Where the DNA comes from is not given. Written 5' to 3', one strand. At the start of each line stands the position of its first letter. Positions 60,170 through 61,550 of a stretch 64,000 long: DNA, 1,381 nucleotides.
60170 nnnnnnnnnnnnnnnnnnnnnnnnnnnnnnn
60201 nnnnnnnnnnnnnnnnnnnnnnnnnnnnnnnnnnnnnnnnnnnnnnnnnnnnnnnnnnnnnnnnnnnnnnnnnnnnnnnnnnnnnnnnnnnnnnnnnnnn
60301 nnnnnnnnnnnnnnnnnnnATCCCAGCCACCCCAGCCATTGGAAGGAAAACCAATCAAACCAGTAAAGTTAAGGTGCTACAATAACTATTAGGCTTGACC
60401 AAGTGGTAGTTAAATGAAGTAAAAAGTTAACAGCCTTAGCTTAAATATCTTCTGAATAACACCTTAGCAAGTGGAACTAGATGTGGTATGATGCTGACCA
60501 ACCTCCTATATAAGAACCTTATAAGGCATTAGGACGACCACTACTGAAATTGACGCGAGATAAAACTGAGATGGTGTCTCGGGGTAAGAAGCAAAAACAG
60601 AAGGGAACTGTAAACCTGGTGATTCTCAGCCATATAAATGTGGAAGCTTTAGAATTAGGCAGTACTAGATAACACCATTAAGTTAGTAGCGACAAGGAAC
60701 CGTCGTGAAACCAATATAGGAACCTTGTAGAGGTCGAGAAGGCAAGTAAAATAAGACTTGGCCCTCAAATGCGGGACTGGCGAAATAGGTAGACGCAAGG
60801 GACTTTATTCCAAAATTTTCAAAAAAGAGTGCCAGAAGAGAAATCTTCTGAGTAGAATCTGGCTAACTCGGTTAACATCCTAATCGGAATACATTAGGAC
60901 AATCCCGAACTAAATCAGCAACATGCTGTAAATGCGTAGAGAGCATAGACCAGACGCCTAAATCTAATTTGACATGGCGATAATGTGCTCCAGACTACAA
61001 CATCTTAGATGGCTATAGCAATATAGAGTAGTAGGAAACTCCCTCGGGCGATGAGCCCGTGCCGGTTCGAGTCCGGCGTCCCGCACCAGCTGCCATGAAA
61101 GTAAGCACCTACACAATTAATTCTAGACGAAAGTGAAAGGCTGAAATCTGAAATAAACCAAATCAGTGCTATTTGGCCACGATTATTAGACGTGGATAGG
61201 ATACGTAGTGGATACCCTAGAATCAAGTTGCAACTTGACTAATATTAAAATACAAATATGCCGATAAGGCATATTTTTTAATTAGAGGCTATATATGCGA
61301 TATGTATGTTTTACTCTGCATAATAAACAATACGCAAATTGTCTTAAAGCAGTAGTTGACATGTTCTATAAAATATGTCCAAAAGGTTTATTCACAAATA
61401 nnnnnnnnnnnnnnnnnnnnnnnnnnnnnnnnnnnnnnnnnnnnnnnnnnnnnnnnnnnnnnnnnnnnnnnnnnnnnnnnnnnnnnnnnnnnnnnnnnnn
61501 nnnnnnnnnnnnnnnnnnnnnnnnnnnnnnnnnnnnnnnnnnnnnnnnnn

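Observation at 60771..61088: Phage tRNA-Leu(UAA) gene split by a ~230-nt intron at the canonical U34/A35 position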

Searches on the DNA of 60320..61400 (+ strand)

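Call 4: search_rna_families(source=window, start=60650, end=61200, threshold=evalue, max_evalue=10, show_alignments=4)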
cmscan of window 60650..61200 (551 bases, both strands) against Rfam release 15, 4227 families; matches with E-value up to 10: 3.
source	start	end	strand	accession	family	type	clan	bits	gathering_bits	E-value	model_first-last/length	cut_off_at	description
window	60796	61028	+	RF00028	Intron_gpI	Intron;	-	23.2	50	0.0009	1-253/253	no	Group I catalytic intron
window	61045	61076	+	RF01852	tRNA-Sec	Gene; tRNA;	CL00001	15.4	47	3.7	48-82/91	no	Selenocysteine transfer RNA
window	60719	60795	+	RF02089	CLRN1-AS1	Gene; lncRNA;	-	9.6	48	8.1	1-79/79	no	CLRN1 antisense RNA 1 conserved region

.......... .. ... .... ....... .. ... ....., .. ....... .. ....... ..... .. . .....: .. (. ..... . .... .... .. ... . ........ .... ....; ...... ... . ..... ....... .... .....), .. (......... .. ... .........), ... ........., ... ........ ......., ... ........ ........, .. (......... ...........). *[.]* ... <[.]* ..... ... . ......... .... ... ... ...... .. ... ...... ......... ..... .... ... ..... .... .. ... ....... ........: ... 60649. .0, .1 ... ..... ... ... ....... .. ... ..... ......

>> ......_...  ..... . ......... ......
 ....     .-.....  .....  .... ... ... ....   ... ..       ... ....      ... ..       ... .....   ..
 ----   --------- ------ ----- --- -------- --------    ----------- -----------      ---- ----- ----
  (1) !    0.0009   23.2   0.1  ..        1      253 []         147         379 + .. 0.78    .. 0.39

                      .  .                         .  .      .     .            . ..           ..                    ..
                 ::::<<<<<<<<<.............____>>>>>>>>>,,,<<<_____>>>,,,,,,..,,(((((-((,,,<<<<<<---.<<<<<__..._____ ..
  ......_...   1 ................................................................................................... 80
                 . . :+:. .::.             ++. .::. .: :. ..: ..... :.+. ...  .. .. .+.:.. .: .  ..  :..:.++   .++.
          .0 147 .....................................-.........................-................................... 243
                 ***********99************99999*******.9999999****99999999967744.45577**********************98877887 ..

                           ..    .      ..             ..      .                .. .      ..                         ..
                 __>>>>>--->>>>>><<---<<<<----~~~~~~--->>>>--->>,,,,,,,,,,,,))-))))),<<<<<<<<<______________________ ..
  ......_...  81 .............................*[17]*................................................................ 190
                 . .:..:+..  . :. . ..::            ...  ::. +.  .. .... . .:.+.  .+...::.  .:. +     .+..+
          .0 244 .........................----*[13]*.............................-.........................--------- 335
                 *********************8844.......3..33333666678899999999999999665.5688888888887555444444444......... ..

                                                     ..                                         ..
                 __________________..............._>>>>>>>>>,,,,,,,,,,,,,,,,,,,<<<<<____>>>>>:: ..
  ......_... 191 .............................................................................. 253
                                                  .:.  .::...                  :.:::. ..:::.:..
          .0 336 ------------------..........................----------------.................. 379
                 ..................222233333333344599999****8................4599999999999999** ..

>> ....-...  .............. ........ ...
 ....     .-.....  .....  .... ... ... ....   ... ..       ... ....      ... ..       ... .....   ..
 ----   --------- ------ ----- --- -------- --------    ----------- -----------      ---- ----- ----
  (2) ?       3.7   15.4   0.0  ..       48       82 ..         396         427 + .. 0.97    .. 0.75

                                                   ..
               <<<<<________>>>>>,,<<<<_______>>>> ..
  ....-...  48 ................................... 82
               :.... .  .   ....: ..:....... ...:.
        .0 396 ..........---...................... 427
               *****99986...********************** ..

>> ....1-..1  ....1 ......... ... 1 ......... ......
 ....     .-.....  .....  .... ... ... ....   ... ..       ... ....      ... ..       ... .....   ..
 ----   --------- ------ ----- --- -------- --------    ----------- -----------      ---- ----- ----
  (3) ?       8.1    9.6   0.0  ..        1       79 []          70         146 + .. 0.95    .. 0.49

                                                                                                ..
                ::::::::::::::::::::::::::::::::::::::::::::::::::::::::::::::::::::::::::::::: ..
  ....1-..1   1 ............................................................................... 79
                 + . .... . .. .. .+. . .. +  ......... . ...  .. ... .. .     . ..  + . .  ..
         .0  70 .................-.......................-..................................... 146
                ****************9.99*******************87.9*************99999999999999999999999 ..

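Call 6: search_dna_similar(query=window:60500-61400:+, collection=phages, mode=distant, max_rows=40)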
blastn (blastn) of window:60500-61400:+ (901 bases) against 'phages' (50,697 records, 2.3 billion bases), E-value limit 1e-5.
Records with a match: 9; places in all: 9; records where one place covers at least 80% of the query: 0.
Best place of each record, by identity: 60-80% 9.
By first word of the organism name: Prevotella 9.
By host as written in the record: Prevotella sp. 9.
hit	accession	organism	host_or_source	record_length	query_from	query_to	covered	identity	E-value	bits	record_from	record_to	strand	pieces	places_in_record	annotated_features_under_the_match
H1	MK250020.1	Prevotella phage Lak-B1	Prevotella sp.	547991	490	578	10%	74.0%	2e-8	66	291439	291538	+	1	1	record has no annotation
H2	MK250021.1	Prevotella phage Lak-B2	Prevotella sp.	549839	490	578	10%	74.0%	2e-8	66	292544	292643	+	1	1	record has no annotation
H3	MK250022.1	Prevotella phage Lak-B3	Prevotella sp.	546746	490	578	10%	74.0%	2e-8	66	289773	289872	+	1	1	record has no annotation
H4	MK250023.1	Prevotella phage Lak-B4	Prevotella sp.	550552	490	578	10%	74.0%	2e-8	66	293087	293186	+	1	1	record has no annotation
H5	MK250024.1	Prevotella phage Lak-B5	Prevotella sp.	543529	490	578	10%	74.0%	2e-8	66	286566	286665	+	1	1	record has no annotation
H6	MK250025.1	Prevotella phage Lak-B6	Prevotella sp.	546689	490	578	10%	74.0%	2e-8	66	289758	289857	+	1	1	record has no annotation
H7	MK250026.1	Prevotella phage Lak-B7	Prevotella sp.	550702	490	578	10%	74.0%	2e-8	66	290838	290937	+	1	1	record has no annotation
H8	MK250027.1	Prevotella phage Lak-B8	Prevotella sp.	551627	490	578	10%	74.0%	2e-8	66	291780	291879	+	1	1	record has no annotation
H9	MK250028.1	Prevotella phage Lak-B9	Prevotella sp.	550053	490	578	10%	74.0%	2e-8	66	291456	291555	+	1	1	record has no annotation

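Call 8: get_annotated_region(hit=H1, flank=1500)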
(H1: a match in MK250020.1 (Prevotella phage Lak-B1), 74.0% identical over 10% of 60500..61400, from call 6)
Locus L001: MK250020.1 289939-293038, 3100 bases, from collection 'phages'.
description: MAG: Prevotella phage Lak-B1, complete genome.
organism: Prevotella phage Lak-B1 (NCBI taxid 2491283)
taxonomy: Viruses; Duplodnaviria; Heunggongvirae; Uroviricota; Caudoviricetes
host: Prevotella sp.; source: baboon feces; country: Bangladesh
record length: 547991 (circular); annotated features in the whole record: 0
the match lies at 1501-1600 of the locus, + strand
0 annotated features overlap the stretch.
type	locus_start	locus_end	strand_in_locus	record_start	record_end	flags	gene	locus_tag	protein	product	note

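Call 35: search_rna_families(sources=[L001, L051, L092, L019, L010, L044, L198, L084, L004, L052, L012, L071], threshold=gathering)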
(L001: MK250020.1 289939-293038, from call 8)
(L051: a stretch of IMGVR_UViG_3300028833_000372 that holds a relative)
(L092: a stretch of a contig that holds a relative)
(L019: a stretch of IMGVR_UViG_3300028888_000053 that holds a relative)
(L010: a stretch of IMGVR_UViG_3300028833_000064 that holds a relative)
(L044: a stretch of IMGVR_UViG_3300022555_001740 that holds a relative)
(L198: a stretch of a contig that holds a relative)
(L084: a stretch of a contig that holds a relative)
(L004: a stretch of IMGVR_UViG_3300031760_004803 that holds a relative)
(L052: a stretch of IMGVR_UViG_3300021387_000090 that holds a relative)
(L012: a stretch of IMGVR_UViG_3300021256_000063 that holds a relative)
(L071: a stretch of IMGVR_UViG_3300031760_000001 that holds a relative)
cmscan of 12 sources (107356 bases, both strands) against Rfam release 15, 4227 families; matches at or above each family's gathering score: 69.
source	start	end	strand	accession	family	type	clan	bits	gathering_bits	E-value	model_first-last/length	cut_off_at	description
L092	4991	5605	+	RF03087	ROOL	Gene; sRNA;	-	296.5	99.1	6.9e-67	1-574/574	no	ROOL RNA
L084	3802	4027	-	RF00028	Intron_gpI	Intron;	-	77.4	50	1e-17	1-253/253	no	Group I catalytic intron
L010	3785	3858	-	RF00005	tRNA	Gene; tRNA;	CL00001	74.1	29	3.9e-14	1-71/71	no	tRNA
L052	8337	8409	-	RF00005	tRNA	Gene; tRNA;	CL00001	71.4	29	2.1e-13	1-71/71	no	tRNA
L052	424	496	-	RF00005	tRNA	Gene; tRNA;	CL00001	70.8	29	3.2e-13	1-71/71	no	tRNA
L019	5402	5474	+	RF00005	tRNA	Gene; tRNA;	CL00001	70.6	29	3.5e-13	1-71/71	no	tRNA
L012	9047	9121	+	RF00005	tRNA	Gene; tRNA;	CL00001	70.6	29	3.7e-13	1-71/71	no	tRNA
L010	474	545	-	RF00005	tRNA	Gene; tRNA;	CL00001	70.3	29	4.4e-13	1-71/71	no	tRNA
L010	3444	3517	-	RF00005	tRNA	Gene; tRNA;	CL00001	70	29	5.2e-13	1-71/71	no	tRNA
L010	1533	1605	-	RF00005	tRNA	Gene; tRNA;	CL00001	69.7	29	6.5e-13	1-71/71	no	tRNA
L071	1775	2030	-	RF04321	tmRNA_permuted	Gene;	-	69.3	47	5e-11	1-213/213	no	permuted transfer-messenger RNA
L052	7333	7406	-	RF00005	tRNA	Gene; tRNA;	CL00001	68.8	29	1.1e-12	1-71/71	no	tRNA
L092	11056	11128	+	RF00005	tRNA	Gene; tRNA;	CL00001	68.3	29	1.6e-12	1-71/71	no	tRNA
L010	3067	3353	-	RF04321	tmRNA_permuted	Gene;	-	68.2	47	8.9e-11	1-213/213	no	permuted transfer-messenger RNA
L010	5903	5975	-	RF00005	tRNA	Gene; tRNA;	CL00001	68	29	1.9e-12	1-71/71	no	tRNA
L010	2121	2192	-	RF00005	tRNA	Gene; tRNA;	CL00001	67.1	29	3.3e-12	1-71/71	no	tRNA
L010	6221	6295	-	RF00005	tRNA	Gene; tRNA;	CL00001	66.6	29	4.6e-12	1-71/71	no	tRNA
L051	7575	7646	-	RF00005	tRNA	Gene; tRNA;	CL00001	66.4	29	5.2e-12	1-71/71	no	tRNA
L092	9161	9233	+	RF00005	tRNA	Gene; tRNA;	CL00001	66.4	29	5.2e-12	1-71/71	no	tRNA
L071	2324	2397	-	RF00005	tRNA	Gene; tRNA;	CL00001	66.3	29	5.5e-12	1-71/71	no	tRNA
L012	6589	6661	+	RF00005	tRNA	Gene; tRNA;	CL00001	65.3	29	1e-11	1-71/71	no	tRNA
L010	1770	1842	-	RF00005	tRNA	Gene; tRNA;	CL00001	64.7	29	1.6e-11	1-71/71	no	tRNA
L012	9422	9493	+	RF00005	tRNA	Gene; tRNA;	CL00001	64.5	29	1.7e-11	1-71/71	no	tRNA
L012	8804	8874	+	RF00005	tRNA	Gene; tRNA;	CL00001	64.1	29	2.2e-11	1-71/71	no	tRNA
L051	7859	7929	-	RF00005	tRNA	Gene; tRNA;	CL00001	63.9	29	2.5e-11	1-71/71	no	tRNA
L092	10678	10749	+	RF00005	tRNA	Gene; tRNA;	CL00001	63.6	29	3.1e-11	1-71/71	no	tRNA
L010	1446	1518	-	RF00005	tRNA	Gene; tRNA;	CL00001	63.2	29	3.9e-11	1-71/71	no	tRNA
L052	10772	10843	-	RF00005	tRNA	Gene; tRNA;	CL00001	63.2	29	3.8e-11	1-71/71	no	tRNA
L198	1425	1496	-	RF00005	tRNA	Gene; tRNA;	CL00001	62.9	29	4.7e-11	1-71/71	no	tRNA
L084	5532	5605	-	RF00005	tRNA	Gene; tRNA;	CL00001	62.5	29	6e-11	1-71/71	no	tRNA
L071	2236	2306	-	RF00005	tRNA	Gene; tRNA;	CL00001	62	29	8.3e-11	1-71/71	no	tRNA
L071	242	328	-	RF00005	tRNA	Gene; tRNA;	CL00001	60.3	29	2.4e-10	1-71/71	no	tRNA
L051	4651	4723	-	RF00005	tRNA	Gene; tRNA;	CL00001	58.9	29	6.1e-10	1-71/71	no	tRNA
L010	6773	6845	-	RF00005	tRNA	Gene; tRNA;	CL00001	58.9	29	6e-10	1-71/71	no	tRNA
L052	8866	8938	-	RF00005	tRNA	Gene; tRNA;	CL00001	58.9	29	6.1e-10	1-71/71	no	tRNA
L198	1155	1229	-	RF00005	tRNA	Gene; tRNA;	CL00001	58.6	29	7.1e-10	1-71/71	no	tRNA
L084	3409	3483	-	RF00005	tRNA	Gene; tRNA;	CL00001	58.5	29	7.7e-10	1-71/71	no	tRNA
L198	598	668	-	RF00005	tRNA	Gene; tRNA;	CL00001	57.9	29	1.1e-09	1-71/71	no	tRNA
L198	3436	3525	-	RF00005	tRNA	Gene; tRNA;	CL00001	57.8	29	1.2e-09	1-71/71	no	tRNA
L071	3019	3105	-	RF00005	tRNA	Gene; tRNA;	CL00001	56.6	29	2.6e-09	1-71/71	no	tRNA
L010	2534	2620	-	RF00005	tRNA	Gene; tRNA;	CL00001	55.3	29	5.9e-09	1-71/71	no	tRNA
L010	161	233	-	RF00005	tRNA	Gene; tRNA;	CL00001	55.1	29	6.5e-09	1-71/71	no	tRNA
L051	7655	7736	-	RF00005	tRNA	Gene; tRNA;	CL00001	54.7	29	8.7e-09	1-71/71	no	tRNA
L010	2201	2287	-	RF00005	tRNA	Gene; tRNA;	CL00001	54.5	29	9.9e-09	1-71/71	no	tRNA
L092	8738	8925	+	RF00028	Intron_gpI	Intron;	-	54.4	50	8.3e-11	1-253/253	no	Group I catalytic intron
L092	10113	10184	+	RF00005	tRNA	Gene; tRNA;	CL00001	54.4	29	1.1e-08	1-71/71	no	tRNA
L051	5195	5389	-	RF00028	Intron_gpI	Intron;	-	54.3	50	8.8e-11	1-253/253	no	Group I catalytic intron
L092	7693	7780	+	RF00005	tRNA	Gene; tRNA;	CL00001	54.3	29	1.1e-08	1-71/71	no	tRNA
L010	2927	2999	-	RF00005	tRNA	Gene; tRNA;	CL00001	54.3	29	1.1e-08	1-71/71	no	tRNA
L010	5813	5897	-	RF00005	tRNA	Gene; tRNA;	CL00001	53.4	29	1.9e-08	1-71/71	no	tRNA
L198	1830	1985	-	RF00005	tRNA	Gene; tRNA;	CL00001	52.9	29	2.6e-08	1-71/71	no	tRNA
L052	7411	7498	-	RF00005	tRNA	Gene; tRNA;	CL00001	52.8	29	2.8e-08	1-71/71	no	tRNA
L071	3123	3275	-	RF00005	tRNA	Gene; tRNA;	CL00001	52.6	29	3.3e-08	1-71/71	no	tRNA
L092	9429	9500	+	RF00005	tRNA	Gene; tRNA;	CL00001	52.5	29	3.4e-08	1-71/71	no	tRNA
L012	9651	9723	+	RF00005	tRNA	Gene; tRNA;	CL00001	52.3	29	4e-08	1-71/71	no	tRNA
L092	9245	9326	+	RF00005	tRNA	Gene; tRNA;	CL00001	52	29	4.7e-08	1-71/71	no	tRNA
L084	3197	3274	-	RF00005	tRNA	Gene; tRNA;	CL00001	51.8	29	5.2e-08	1-71/71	no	tRNA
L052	127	265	-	RF00005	tRNA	Gene; tRNA;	CL00001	51.5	29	6.5e-08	1-71/71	no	tRNA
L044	9930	10010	-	RF00005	tRNA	Gene; tRNA;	CL00001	50.9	29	9.5e-08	1-71/71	no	tRNA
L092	8452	8537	+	RF00005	tRNA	Gene; tRNA;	CL00001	48.1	29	5.6e-07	1-71/71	no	tRNA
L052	1621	1694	-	RF00005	tRNA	Gene; tRNA;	CL00001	46.7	29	1.4e-06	1-71/71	no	tRNA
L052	1439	1508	-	RF00005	tRNA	Gene; tRNA;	CL00001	45.4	29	3.1e-06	1-71/71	no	tRNA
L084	3624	3695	-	RF00005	tRNA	Gene; tRNA;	CL00001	45.2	29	3.4e-06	1-71/71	no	tRNA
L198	2408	2482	-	RF00005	tRNA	Gene; tRNA;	CL00001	45.1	29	3.7e-06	1-71/71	no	tRNA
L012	8264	8336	+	RF00005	tRNA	Gene; tRNA;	CL00001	42.4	29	2e-05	1-71/71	no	tRNA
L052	8736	8789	-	RF00005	tRNA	Gene; tRNA;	CL00001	37.8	29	0.00038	10-63/71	no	tRNA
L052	8598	8668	-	RF00005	tRNA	Gene; tRNA;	CL00001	36.4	29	0.0009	1-71/71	no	tRNA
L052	7503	7575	-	RF00005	tRNA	Gene; tRNA;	CL00001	33.5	29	0.0058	1-71/71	no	tRNA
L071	2039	2109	-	RF00005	tRNA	Gene; tRNA;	CL00001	31.5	29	0.02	1-71/71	no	tRNA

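Call 39: build_rna_model(alignment_id=A3, structure=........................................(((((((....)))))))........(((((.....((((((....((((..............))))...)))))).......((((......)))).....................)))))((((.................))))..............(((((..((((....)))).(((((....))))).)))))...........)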
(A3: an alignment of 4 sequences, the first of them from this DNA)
Model R1 built from alignment A3 (4 sequences, 254 columns); structure: as given.
model positions 205; base pairs 40; branch points 4; effective number of sequences 1.75; information 0.59 bits per position. Calibrated on 0.2 Mb of random sequence (short: E-values are rough).
structure used (alignment columns):
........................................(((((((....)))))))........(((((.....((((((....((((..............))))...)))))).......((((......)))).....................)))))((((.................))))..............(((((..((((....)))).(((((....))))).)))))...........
